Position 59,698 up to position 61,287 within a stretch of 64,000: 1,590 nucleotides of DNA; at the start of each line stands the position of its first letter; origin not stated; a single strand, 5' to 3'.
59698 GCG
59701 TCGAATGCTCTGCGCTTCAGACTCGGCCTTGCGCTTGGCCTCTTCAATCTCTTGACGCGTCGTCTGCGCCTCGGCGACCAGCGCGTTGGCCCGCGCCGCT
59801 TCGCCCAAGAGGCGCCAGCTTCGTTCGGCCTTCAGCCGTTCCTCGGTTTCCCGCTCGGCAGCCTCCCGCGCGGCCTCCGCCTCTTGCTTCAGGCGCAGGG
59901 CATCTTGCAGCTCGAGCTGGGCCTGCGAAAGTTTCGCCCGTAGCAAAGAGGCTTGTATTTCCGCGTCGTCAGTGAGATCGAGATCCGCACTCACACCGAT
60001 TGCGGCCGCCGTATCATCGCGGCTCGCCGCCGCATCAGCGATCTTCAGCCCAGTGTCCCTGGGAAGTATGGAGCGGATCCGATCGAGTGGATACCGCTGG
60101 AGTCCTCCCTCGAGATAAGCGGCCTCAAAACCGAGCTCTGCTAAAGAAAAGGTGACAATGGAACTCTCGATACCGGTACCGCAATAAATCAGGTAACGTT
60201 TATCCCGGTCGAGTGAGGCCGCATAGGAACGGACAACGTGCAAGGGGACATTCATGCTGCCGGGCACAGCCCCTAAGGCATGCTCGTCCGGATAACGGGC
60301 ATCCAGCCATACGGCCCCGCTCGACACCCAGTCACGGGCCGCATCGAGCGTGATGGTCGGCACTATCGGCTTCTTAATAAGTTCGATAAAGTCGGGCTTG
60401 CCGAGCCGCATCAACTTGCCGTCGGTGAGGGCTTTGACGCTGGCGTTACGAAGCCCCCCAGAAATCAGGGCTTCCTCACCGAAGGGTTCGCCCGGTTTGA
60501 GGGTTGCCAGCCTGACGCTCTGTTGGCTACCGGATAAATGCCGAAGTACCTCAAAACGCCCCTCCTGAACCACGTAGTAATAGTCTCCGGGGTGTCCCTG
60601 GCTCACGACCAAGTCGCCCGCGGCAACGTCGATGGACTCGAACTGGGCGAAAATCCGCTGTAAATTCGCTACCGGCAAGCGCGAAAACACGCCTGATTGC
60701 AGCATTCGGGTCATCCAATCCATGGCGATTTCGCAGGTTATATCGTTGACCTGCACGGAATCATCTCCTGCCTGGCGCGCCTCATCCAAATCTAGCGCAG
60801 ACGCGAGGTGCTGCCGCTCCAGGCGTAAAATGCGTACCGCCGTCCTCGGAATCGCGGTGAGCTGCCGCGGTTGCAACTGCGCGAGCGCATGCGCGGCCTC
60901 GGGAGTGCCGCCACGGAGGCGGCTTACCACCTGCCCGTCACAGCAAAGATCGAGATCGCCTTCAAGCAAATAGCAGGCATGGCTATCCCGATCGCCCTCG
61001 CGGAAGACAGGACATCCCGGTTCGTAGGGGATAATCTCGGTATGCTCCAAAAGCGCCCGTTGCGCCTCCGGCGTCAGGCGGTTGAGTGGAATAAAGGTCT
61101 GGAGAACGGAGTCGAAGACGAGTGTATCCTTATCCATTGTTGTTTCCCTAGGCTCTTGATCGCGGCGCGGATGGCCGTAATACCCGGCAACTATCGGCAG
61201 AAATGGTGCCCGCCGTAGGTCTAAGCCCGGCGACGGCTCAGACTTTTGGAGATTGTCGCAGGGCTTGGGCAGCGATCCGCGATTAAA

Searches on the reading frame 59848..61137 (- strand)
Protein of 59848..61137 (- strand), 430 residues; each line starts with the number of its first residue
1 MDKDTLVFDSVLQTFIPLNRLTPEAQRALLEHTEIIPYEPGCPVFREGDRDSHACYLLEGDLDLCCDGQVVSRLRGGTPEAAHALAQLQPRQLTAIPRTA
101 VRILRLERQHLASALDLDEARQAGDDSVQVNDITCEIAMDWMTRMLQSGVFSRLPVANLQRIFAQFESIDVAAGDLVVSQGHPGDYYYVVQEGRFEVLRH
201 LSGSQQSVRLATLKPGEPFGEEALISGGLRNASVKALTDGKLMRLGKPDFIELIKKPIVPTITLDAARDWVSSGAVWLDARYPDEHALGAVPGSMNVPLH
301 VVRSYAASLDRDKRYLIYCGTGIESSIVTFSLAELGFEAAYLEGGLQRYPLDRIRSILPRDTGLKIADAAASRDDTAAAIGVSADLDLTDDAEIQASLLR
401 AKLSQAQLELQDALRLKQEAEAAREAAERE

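Call 13: find_homologous_proteins(query=window:59848-61137:-, max_evalue=0.00001)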
Query seq(430 aa) (430 aa): 68 proteins with E <= 0.00001 among 8000 candidates.
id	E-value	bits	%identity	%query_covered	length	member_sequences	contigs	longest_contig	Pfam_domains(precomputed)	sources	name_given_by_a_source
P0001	3.8e-150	519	96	59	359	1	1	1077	PF00581.26,PF00027.36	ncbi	ncbi:MAG: cyclic nucleotide-binding domain-containing protein, partial [Gammaproteobacteria bacteriu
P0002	1.3e-97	346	46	81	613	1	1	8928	PF00581.26,PF00027.36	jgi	-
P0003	1.8e-95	338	47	80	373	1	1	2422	PF00581.26,PF00027.36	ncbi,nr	ncbi:MAG: cyclic nucleotide-binding domain-containing protein, partial [Gammaproteobacteria bacteriu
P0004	1.2e-94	336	47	81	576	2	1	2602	PF00581.26,PF00027.36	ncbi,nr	ncbi:MAG: cyclic nucleotide-binding domain-containing protein, partial [Gammaproteobacteria bacteriu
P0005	5.7e-94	334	43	97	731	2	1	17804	PF00581.26,PF00027.36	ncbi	-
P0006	1.8e-93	332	46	80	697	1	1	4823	PF00581.26,PF00027.36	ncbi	-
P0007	2.5e-93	331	40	100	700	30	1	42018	PF00581.26,PF00027.36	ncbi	-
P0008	2.8e-93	331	44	89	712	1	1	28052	PF00581.26,PF00027.36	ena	-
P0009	5.7e-93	330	40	97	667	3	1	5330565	PF00581.26,PF00027.36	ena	-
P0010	1.0e-92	329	42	97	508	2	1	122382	PF00581.26,PF00027.36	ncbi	ncbi:MAG: cyclic nucleotide-binding domain-containing protein [Gammaproteobacteria bacterium]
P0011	1.7e-92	329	42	96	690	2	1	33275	PF00581.26,PF00027.36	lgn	-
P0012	2.7e-92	328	46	80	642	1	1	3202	PF00581.26,PF00027.36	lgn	-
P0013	2.1e-91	325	46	79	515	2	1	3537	PF00581.26,PF00027.36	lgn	-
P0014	1.6e-90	322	44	82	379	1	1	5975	PF00581.26,PF00027.36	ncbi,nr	ncbi:MAG: cyclic nucleotide-binding domain-containing protein, partial [Gammaproteobacteria bacteriu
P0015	6.9e-90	320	43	79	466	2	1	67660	PF00581.26,PF00027.36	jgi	jgi:CRP-like cAMP-binding protein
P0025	6.4e-80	287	41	79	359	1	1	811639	PF00581.26,PF00027.36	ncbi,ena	-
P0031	2.2e-73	266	38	79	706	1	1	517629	PF00581.26,PF00027.36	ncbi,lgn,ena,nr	ncbi:MAG: cyclic nucleotide-binding domain-containing protein [Gammaproteobacteria bacterium]|nr:cyc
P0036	1.6e-64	237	38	78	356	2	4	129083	PF00581.26,PF00027.36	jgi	jgi:CRP-like cAMP-binding protein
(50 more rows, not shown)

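Call 14: find_encoding_contigs(protein=P0009, flank=10000, max_places=2)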
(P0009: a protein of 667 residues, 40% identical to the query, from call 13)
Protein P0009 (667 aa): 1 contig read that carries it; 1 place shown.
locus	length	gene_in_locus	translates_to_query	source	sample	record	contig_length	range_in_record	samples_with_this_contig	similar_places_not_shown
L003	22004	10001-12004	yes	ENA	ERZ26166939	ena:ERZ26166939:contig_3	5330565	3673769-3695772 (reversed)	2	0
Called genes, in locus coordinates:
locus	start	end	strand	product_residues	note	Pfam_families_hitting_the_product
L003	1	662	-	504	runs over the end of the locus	PF04715:, PF00425:Chorismate_bind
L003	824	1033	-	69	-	-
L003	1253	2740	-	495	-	PF00474:SSF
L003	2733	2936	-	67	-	-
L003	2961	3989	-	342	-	-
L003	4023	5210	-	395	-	PF05762:VWA_CoxE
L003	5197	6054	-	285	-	PF00158:Sigma54_activat (faint), PF13401:AAA_22 (weak), PF00004:AAA, PF07724:AAA_2, PF07728:AAA_5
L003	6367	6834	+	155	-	PF07238:PilZ (weak)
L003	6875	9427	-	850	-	PF00027:cNMP_binding, PF00581:Rhodanese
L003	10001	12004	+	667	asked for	PF00027:cNMP_binding, PF00581:Rhodanese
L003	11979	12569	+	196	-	-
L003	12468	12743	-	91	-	-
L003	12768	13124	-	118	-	PF11743:DUF3301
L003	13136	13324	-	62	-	PF14255:Zn_ribbon_21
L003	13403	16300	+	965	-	PF00675:Peptidase_M16 (weak), PF05193:Peptidase_M16_C, PF08367:M16C_assoc, PF22516:PreP_C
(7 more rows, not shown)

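Call 15: find_encoding_contigs(protein=P0031, flank=10000, max_places=2)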
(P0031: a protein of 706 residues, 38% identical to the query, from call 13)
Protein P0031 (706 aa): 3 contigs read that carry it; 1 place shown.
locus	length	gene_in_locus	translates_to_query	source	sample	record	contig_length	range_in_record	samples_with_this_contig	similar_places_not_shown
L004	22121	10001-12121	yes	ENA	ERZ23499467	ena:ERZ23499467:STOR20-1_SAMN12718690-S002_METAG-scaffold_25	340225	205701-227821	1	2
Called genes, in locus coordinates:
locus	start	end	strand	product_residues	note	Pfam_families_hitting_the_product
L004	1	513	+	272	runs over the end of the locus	-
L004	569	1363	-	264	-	PF05552:MS_channel_1st_1 (weak), PF21088:MS_channel_1st, PF00924:MS_channel_2nd, PF21082:MS_channel_3rd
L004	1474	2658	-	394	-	-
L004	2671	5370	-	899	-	PF08487:VIT, PF13757:VIT_2, PF05762:VWA_CoxE (weak), PF00092:VWA, PF13519:VWA_2, PF13768:VWA_3, PF04203:Sortase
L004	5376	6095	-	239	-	PF00691:OmpA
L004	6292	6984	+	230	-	PF00072:Response_reg, PF00486:Trans_reg_C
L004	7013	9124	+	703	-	PF00512:HisKA, PF02518:HATPase_c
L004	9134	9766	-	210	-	-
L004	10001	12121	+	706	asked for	PF00027:cNMP_binding, PF00581:Rhodanese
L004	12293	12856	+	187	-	-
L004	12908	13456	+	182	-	PF08714:Fae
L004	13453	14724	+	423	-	-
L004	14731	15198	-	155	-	-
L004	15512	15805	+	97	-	-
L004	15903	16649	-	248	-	PF13505:OMP_b-brl, PF03922:OmpW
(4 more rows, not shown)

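Call 16: find_encoding_contigs(protein=P0025, flank=10000, max_places=2)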
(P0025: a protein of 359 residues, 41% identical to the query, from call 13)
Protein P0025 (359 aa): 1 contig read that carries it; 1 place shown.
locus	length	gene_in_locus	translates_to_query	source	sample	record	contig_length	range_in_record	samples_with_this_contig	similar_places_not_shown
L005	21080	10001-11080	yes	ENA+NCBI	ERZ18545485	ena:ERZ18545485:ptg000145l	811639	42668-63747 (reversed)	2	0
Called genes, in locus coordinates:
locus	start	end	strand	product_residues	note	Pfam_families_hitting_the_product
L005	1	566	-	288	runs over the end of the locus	PF01555:N6_N4_Mtase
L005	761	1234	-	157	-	-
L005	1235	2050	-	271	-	PF01149:Fapy_DNA_glyco, PF06831:H2TH, PF06827:zf-FPG_IleRS (weak)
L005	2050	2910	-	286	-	PF14238:DUF4340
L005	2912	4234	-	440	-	PF14258:DUF4350 (faint), PF23357:DUF7088, PF09822:ABC_transp_aux, PF23355:IFT52_GIFT (faint), PF09822:ABC_transp_aux (weak)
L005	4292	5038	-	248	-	PF12679:ABC2_membrane_2, PF12730:ABC2_membrane_4, PF12698:ABC2_membrane_3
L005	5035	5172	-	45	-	-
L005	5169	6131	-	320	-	PF00005:ABC_tran, PF13304:AAA_21 (weak)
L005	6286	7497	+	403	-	PF00487:FA_desaturase, PF01610:DDE_Tnp_ISL3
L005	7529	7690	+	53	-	-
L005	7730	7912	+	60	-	PF00872:Transposase_mut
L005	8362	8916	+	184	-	PF00872:Transposase_mut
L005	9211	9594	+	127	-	PF00872:Transposase_mut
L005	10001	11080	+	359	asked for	PF00027:cNMP_binding, PF00581:Rhodanese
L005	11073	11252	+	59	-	-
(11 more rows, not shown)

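Call 17: find_encoding_contigs(protein=P0036, flank=10000, max_places=2)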
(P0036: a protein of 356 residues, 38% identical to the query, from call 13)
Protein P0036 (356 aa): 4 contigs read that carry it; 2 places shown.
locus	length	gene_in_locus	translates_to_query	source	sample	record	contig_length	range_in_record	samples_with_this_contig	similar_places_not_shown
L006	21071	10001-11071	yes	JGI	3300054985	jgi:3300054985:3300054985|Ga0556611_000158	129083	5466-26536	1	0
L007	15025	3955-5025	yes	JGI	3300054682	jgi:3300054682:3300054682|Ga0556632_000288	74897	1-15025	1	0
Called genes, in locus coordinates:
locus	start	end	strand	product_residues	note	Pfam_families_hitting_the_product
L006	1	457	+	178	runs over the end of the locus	PF07963:N_methyl (weak)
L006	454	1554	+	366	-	PF07963:N_methyl (weak), PF16074:PilW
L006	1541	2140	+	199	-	PF14341:PilX_N, PF13681:PilX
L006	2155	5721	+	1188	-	PF05567:T4P_PilY1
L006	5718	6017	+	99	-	-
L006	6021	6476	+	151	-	PF07963:N_methyl, PF16732:ComP_DUS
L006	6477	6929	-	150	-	-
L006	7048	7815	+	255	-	PF03372:Exo_endo_phos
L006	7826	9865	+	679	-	PF00378:ECH_1, PF16113:ECH_2, PF02737:3HCDH_N, PF00725:3HCDH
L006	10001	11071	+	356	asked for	PF00027:cNMP_binding, PF00581:Rhodanese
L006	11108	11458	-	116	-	PF07238:PilZ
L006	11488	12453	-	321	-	PF13177:DNA_pol3_delta2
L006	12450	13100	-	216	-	PF13401:AAA_22 (faint), PF02223:Thymidylate_kin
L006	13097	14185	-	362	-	PF02618:YceG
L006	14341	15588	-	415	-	PF00109:ketoacyl-synt, PF02801:Ketoacyl-synt_C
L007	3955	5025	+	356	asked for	PF00027:cNMP_binding, PF00581:Rhodanese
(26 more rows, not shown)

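Call 18: find_encoding_contigs(protein=P0002, flank=10000, max_places=2)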
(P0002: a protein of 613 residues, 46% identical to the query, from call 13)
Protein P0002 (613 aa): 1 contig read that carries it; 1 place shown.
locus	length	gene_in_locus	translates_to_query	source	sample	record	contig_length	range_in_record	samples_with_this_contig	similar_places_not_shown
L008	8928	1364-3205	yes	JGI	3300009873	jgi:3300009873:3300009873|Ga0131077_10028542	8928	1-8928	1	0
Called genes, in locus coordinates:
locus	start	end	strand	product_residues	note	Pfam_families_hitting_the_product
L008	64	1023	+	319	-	PF01379:Porphobil_deam, PF03900:Porphobil_deamC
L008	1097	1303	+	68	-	PF04325:DUF465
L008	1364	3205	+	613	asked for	PF00027:cNMP_binding, PF00581:Rhodanese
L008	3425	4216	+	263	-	-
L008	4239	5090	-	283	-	PF02569:Pantoate_ligase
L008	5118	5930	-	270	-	PF02548:Pantoate_transf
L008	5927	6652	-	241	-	PF13191:AAA_16 (weak), PF01712:dNK, PF02223:Thymidylate_kin (faint), PF13238:AAA_18 (weak), PF13671:AAA_33 (weak)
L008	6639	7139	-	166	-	PF01288:HPPK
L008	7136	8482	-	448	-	PF01743:PolyA_pol, PF12627:PolyA_pol_RNAbd, PF12626:PolyA_pol_arg_C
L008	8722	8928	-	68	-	?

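Call 19: find_encoding_contigs(protein=P0005, flank=10000, max_places=2)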
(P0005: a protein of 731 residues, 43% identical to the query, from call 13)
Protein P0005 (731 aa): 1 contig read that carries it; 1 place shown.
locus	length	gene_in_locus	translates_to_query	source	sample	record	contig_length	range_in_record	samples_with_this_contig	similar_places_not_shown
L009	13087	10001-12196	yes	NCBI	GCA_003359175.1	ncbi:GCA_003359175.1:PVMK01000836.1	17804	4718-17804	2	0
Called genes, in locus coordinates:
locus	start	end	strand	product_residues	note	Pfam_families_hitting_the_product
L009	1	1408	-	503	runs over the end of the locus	PF00474:SSF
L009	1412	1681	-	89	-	-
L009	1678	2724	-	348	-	-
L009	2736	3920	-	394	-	PF05762:VWA_CoxE (weak)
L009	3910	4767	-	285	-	PF00158:Sigma54_activat (faint), PF13401:AAA_22 (weak), PF00004:AAA, PF07724:AAA_2, PF07728:AAA_5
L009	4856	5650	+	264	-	-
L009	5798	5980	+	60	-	-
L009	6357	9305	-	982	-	PF00027:cNMP_binding, PF00581:Rhodanese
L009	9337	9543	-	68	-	PF04325:DUF465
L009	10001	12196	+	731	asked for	PF00027:cNMP_binding, PF00581:Rhodanese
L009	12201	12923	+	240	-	-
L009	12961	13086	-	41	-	?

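Call 20: find_encoding_contigs(protein=P0008, flank=10000, max_places=2)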
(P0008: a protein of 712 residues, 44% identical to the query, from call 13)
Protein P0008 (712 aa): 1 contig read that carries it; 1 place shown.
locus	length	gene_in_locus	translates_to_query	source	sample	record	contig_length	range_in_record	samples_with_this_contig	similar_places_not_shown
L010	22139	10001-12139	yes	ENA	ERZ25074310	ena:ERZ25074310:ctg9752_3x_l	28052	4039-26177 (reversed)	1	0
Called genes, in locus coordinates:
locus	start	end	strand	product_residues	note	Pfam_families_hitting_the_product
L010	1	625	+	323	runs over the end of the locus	PF02626:CT_A_B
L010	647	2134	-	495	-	PF04715:, PF00425:Chorismate_bind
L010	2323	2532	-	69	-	-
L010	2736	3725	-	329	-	-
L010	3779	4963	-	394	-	PF05762:VWA_CoxE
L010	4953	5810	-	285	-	PF00158:Sigma54_activat (faint), PF13191:AAA_16 (weak), PF13401:AAA_22, PF00004:AAA, PF07724:AAA_2, PF07728:AAA_5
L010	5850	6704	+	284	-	-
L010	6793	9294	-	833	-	PF00027:cNMP_binding, PF00581:Rhodanese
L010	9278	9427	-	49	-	-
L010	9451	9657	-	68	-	PF04325:DUF465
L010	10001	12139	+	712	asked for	PF00027:cNMP_binding, PF00581:Rhodanese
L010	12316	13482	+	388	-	-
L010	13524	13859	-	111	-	PF11743:DUF3301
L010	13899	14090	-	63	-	PF14255:Zn_ribbon_21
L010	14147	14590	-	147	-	PF04461:YajQ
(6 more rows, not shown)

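Call 60: search_solved_structures(query=window:59938-61137:-, max_evalue=0.001)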
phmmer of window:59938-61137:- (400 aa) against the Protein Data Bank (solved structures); distinct sequences matched with E-value up to 0.001: 98 (the best 60 are shown).
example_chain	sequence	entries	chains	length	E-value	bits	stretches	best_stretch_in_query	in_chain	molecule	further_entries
4din_B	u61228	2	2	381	6.6e-19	71.4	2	166-253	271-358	cAMP-dependent protein kinase type I-beta regulatory subunit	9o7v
5jr7_B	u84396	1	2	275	9.5e-18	67.6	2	166-253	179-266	cAMP-dependent protein kinase type I-alpha regulatory subunit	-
1ne4_A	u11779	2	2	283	9.8e-18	67.5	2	166-253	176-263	cAMP-dependent protein kinase type I-alpha regulatory chain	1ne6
1rgs_A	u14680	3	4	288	1e-17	67.4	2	166-253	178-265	CAMP DEPENDENT PROTEIN KINASE | cAMP-dependent protein kinase type I-alpha regulatory chain | cAMP-dependent protein kinase type I-alpha regulatory subunit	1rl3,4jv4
5dyk_A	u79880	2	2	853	2e-17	66.5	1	170-255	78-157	CGMP-dependent protein kinase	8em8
4mx3_A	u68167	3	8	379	2.7e-17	66.1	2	166-253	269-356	cAMP-dependent protein kinase type I-alpha regulatory subunit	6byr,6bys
6no7_B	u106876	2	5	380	2.7e-17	66.1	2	166-253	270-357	cAMP-dependent protein kinase type I-alpha regulatory subunit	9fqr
4x6r_B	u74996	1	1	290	2.7e-17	66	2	166-253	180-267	cAMP-dependent protein kinase type I-alpha regulatory subunit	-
2qcs_B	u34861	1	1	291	2.7e-17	66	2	166-253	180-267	cAMP-dependent protein kinase type I-alpha regulatory subunit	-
9edc_B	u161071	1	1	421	3.8e-17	65.6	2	166-253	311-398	cAMP-dependent protein kinase type I-alpha regulatory subunit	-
7lz4_A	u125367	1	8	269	5.7e-17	65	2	166-253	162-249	cAMP-dependent protein kinase type I-alpha regulatory subunit, N-terminally processed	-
5ezr_A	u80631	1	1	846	7e-17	64.7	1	171-255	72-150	cGMP-dependent protein kinase, putative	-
4rz7_A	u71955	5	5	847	7e-17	64.7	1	171-255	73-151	cGMP-dependent protein kinase, putative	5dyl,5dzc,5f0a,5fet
9p74_A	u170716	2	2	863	7.6e-17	64.6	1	171-255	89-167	cGMP-dependent protein kinase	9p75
4z07_A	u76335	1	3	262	8.1e-17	64.5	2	146-239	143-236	cGMP-dependent protein kinase 1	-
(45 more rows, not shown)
